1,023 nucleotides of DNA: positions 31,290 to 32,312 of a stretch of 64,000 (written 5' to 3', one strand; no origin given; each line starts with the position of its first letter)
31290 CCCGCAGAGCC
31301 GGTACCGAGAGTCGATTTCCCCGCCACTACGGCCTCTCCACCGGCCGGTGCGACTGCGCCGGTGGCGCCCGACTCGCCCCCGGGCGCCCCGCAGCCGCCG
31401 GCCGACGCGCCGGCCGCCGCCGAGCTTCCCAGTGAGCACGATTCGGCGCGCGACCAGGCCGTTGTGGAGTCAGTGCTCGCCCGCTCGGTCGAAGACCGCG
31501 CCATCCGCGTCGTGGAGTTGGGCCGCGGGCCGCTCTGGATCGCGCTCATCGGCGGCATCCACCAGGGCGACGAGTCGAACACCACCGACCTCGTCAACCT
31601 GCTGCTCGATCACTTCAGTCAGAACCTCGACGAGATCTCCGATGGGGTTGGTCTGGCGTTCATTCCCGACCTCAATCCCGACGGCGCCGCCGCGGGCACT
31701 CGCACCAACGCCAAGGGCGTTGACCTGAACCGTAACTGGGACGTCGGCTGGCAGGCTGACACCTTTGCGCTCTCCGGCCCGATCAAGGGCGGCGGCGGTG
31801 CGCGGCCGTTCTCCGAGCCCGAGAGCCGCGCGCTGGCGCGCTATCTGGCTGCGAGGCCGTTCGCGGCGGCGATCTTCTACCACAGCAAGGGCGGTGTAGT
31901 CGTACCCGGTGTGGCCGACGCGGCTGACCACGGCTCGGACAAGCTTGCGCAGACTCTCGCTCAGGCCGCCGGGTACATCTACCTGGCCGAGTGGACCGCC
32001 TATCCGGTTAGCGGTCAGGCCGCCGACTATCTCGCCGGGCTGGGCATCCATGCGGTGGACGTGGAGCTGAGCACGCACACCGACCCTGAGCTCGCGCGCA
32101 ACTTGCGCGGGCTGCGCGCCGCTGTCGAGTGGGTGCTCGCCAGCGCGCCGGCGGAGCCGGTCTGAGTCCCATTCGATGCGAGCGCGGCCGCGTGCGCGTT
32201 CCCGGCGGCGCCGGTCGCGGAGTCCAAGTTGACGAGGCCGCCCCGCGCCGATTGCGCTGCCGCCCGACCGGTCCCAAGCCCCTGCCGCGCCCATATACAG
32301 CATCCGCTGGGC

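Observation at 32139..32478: Roughly 275-bp repeat present twice, whose only differences are synonymous in one frame, pointing to a hidden conserved ORF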

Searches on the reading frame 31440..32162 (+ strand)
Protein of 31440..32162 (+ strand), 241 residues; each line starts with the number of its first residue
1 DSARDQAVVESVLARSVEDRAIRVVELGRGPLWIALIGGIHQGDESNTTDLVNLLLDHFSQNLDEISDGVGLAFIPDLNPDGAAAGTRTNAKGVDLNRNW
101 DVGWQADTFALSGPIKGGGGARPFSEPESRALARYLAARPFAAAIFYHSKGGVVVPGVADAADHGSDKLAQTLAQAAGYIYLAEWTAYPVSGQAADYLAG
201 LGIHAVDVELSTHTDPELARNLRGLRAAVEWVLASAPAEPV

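Call 14: find_related_loci(query=window:31440-32162:+, collection=genome_contigs, flank=6000)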
Query window:31440-32162:+ (241 aa) in genome_contigs; peptide patterns used: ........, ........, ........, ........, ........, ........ (x = any residue, [..] = any of these).
358 stretches matched a pattern; 11 encode a relative of the query (tblastn E <= 1e-3); 11 distinct loci.
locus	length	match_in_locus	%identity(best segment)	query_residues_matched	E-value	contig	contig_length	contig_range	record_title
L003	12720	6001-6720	90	1-240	1e-142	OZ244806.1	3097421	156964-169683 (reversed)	MAG: Chloroflexota bacterium isolate 600da572-970b-48f2-b46a-9436f58df6f3 genome assembly, chromosome: 1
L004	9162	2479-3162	71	1-231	2e-103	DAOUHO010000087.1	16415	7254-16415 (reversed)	MAG TPA_asm: Chloroflexota bacterium isolate S16_103 k189_14932, whole genome shotgun sequence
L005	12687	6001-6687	68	1-231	2e-100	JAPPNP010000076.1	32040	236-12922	MAG: Chloroflexota bacterium isolate RHO3_bin_74 NODE_2628_length_32040_cov_23.091543, whole genome shotgun sequence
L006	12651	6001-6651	71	13-231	8e-100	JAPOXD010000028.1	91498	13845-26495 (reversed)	MAG: Chloroflexota bacterium isolate COS3_bin_17 NODE_116_length_91498_cov_42.6838, whole genome shotgun sequence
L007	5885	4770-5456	66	1-231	6e-98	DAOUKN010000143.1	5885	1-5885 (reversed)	MAG TPA_asm: Chloroflexota bacterium isolate S7_331 k113_4450139, whole genome shotgun sequence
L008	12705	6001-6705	65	1-237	1e-97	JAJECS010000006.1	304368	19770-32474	MAG: Chloroflexota bacterium isolate jk18xAbins.3 k141_112516, whole genome shotgun sequence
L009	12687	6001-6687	68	1-231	1e-99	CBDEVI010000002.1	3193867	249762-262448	MAG: Chloroflexota bacterium isolate f820a594-4fe9-4b7b-8cc4-7fafcfd9b253 genome assembly, contig: contig_2, whole genom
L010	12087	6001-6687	68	3-232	4e-102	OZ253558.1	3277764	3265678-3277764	MAG: Chloroflexota bacterium isolate faa4938b-925b-4a81-b3a1-ab9e0e292ea9 genome assembly, chromosome: 1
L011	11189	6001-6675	38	12-231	4e-37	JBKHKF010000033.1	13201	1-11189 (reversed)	MAG: Anaerolineales bacterium isolate D5M12_8 NODE_1933_length_13201_cov_5.202039, whole genome shotgun sequence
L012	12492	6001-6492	33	72-211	4e-8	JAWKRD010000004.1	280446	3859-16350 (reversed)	MAG: Polyangiaceae bacterium isolate ABC1.109 ABC1.109.fa-4, whole genome shotgun sequence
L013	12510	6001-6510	26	63-198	2e-7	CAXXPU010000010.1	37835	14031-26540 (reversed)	MAG: Candidatus Cloacimonadales bacterium isolate 70def32f-3baa-4f69-a8d8-f7b86ee1cfd5 genome assembly, contig: contig_1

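Call 19: search_protein_families(library=pfam, proteins=[L003:6891-8144:+, L003:8128-8826:+], max_evalue=0.01)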
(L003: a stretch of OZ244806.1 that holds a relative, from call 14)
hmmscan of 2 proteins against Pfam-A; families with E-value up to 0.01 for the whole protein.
L003:6891-8144:+ (417 aa): 2 families
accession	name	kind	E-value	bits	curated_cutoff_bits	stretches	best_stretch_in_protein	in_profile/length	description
PF13378.12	MR_MLE_C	-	5.2e-27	95.4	29.4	1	127-333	2-218/219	Enolase C-terminal domain-like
PF02746.21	MR_MLE_N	-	3.5e-05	24.4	22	0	35-106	30-117/117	Mandelate racemase / muconate lactonizing enzyme, N-terminal domain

L003:8128-8826:+ (232 aa): 4 families
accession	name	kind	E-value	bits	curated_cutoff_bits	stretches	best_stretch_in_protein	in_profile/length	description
PF13302.13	Acetyltransf_3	-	4.6e-30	105.5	25.4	1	53-190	1-138/138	Acetyltransferase (GNAT) domain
PF00583.31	Acetyltransf_1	-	6.1e-09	36.6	20.7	1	82-189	10-116/116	Acetyltransferase (GNAT) family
PF13523.12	Acetyltransf_8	-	0.00076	19.6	27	1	143-193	92-141/145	Acetyltransferase (GNAT) domain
PF13428.12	TPR_14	-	0.0094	17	23.5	0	134-170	3-38/44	Tetratricopeptide repeat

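Call 21: find_homologous_proteins(query=L003:6891-8144:+, max_evalue=0.00001)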
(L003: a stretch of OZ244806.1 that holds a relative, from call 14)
Query L003:6891-8144:+ (417 aa): 1354 proteins with E <= 0.00001 among 8000 candidates; the best 120 are listed.
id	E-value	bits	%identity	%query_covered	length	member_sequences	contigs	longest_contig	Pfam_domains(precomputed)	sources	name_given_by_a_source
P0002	2.5e-280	948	99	100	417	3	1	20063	PF13378.13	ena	-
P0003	1.6e-192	658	68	99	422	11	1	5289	PF13378.13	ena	-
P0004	9.5e-192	656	69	98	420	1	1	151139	PF13378.13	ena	-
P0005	1.5e-191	655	69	98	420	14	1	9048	PF13378.13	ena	-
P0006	4.1e-191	654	69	99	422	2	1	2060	PF13378.13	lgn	-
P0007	5.8e-191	653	68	99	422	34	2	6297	PF13378.13,PF02746.22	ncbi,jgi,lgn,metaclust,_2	metaclust:\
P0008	2.0e-189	648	68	97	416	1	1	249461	PF13378.13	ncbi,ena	-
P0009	2.6e-189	648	67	100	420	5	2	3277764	PF13378.13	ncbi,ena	-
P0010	8.6e-187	639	67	98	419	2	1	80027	PF13378.13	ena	-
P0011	1.4e-186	639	67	99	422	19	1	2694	PF13378.13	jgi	-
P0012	5.1e-185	634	65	98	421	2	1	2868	PF13378.13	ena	-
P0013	2.0e-168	579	63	100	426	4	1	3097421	PF13378.13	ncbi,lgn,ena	-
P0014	9.2e-168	577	61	100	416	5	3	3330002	PF13378.13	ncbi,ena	-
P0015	7.2e-163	561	61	100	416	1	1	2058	PF13378.13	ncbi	-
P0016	3.9e-162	558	59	99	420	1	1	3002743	PF13378.13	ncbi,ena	-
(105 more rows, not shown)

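Call 47: search_solved_structures(query=L003:6891-8144:+, max_evalue=0.00001, show_alignments=1)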
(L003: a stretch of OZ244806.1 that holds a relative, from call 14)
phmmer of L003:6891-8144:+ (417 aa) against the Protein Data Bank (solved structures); distinct sequences matched with E-value up to 0.00001: 51.
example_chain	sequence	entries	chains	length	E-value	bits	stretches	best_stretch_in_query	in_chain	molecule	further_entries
3my9_A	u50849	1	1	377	5e-18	68.6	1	78-336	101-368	Muconate cycloisomerase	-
2qde_A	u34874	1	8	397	8.6e-18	67.8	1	66-338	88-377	Mandelate racemase/muconate lactonizing enzyme family protein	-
3rr1_A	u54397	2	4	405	3.5e-13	52.6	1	35-366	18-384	Putative D-galactonate dehydratase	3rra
3ct2_A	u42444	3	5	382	8.8e-13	51.3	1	82-341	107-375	Muconate cycloisomerase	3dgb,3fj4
3i6e_A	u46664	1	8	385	4.1e-12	49.1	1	83-344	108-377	Muconate cycloisomerase I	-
1f9c_A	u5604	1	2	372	9e-12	48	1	82-341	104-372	PROTEIN (MUCONATE CYCLOISOMERASE I)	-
2muc_A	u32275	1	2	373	2.5e-11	46.5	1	83-341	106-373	PROTEIN (MUCONATE CYCLOISOMERASE)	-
2oz8_A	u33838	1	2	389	3.1e-11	46.2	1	84-342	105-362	Mll7089 protein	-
1muc_A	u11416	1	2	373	3.6e-11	46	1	83-341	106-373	MUCONATE LACTONIZING ENZYME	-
2oqh_A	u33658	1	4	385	3.8e-11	45.9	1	84-336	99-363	Putative isomerase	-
1r0m_A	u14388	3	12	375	3.9e-11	45.9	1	84-336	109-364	N-acylamino acid racemase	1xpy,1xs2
2ggg_A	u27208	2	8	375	3.9e-11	45.9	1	84-336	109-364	N-acylamino acid racemase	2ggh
4dye_A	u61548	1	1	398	4e-11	45.8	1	84-336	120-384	isomerase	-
2fkp_A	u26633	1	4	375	4.4e-11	45.7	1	84-336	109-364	N-acylamino acid racemase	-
3fcp_A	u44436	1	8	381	5.3e-11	45.4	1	83-340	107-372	L-Ala-D/L-Glu epimerase, a muconate lactonizing enzyme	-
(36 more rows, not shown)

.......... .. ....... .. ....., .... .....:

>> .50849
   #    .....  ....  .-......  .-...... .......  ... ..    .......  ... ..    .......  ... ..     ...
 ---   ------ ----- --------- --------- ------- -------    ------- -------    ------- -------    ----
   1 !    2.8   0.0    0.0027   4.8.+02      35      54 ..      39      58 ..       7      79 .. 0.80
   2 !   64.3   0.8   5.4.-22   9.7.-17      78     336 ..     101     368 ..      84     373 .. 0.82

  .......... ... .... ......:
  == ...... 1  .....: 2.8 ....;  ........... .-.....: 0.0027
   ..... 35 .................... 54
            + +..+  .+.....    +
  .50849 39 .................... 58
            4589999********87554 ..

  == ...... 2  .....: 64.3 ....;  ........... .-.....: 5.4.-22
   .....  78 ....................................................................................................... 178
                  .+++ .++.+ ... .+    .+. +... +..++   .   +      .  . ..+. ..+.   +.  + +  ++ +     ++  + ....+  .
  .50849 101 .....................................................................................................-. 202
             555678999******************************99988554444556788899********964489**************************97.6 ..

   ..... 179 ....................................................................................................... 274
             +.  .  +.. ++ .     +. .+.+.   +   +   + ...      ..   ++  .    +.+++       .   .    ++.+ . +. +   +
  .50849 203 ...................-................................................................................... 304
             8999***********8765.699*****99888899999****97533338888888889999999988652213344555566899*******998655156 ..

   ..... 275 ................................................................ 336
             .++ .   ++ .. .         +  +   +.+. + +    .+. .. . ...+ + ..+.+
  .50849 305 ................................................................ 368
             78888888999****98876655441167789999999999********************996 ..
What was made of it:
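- Solved MR/MLE structures stop aligning at about residue 340, with one reaching 366 (call 47).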

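Call 48: search_protein_families(library=ncbifam, proteins=[L003:6891-8144:+], max_evalue=0.001)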
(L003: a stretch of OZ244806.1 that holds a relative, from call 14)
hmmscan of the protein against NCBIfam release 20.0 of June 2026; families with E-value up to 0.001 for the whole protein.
L003:6891-8144:+ (417 aa): 9 families
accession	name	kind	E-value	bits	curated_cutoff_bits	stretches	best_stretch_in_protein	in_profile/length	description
NF010624.0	PRK14017.1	equivalog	1.3e-21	77.1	311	1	34-173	16-184/382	galactonate dehydratase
TIGR02534.1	mucon_cyclo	subfamily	1.1e-20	74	334.95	1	84-340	102-367/368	muconate/chloromuconate family cycloisomerase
NF040790.2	glucon_galact_dh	equivalog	1.6e-19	70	750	1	85-342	97-373/390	bifunctional D-gluconate/D-galactonate dehydratase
NF043051.1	ManoateDhtManD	equivalog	1.1e-07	31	550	0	83-144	87-148/403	D-mannonate dehydratase ManD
NF047820.1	TalGalacDh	equivalog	3.5e-06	26.2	500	1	83-335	109-361/371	L-talarate/galactarate dehydratase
NF043002.1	HProlDhtase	equivalog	1.1e-05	24.4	500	0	83-145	103-165/366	cis-3-hydroxy-L-proline dehydratase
NF011654.0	PRK15072.1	subfamily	8.6e-05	21.6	430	0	177-224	216-262/404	D-galactonate dehydratase family protein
TIGR01928.1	menC_lowGC_arch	equivalog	0.00011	21.3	200.65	0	83-224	93-229/325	o-succinylbenzoate synthase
TIGR03247.1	glucar-dehydr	equivalog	0.00018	20.4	828.7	0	280-337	346-404/441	glucarate dehydratase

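Call 66: predict_structure(alignment_id=A7)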
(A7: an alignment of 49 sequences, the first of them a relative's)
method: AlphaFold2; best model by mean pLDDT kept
length: 417 residues; sequences in the alignment: 49
mean_pLDDT: 95.3   pTM: 0.91
mean pLDDT of the five models: 95.3, 95.1, 94.9, 94.5, 93.3
residues with pLDDT >= 90: 396; 70-90: 17; 50-70: 4; < 50: 0
segments of 3 or more residues with pLDDT < 50: none
pLDDT, mean of each block of 10 residues (from residue 1): 97 96 92 98 97 91 95 95 95 98 97 96 96 97 96 98 97 97 98 98 97 97 93 95 83 93 95 93 96 93 96 97 98 97 89 96 96 95 95 96 97 87
secondary structure, 60 per line:
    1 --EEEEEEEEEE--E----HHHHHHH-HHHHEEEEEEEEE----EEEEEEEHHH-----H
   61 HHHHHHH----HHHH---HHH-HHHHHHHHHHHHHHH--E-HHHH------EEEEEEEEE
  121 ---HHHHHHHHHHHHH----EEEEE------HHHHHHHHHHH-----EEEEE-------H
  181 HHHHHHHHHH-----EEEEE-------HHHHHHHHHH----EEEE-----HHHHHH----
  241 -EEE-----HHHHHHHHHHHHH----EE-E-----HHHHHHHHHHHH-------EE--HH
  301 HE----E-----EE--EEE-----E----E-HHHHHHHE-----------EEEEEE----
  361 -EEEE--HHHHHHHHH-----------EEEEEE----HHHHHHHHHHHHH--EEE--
elements in order: E3-12 H20-26 H28-31 E32-40 E45-51 H60-67 H72-75 H83-97 H102-105 E112-120 H124-136 E141-145 H152-162 E168-172 H180-190 E196-200 H208-217 E222-225 H231-236 E242-244 H250-262 H276-287 E317-319 H332-338 E351-356 E362-365 H368-376 E388-393 H398-410 E413-415
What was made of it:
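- The AlphaFold model places the tail in an ordered subdomain at pLDDT ~95 (call 66). In the parent enzyme the tail folds as an ordered subdomain (call 66).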
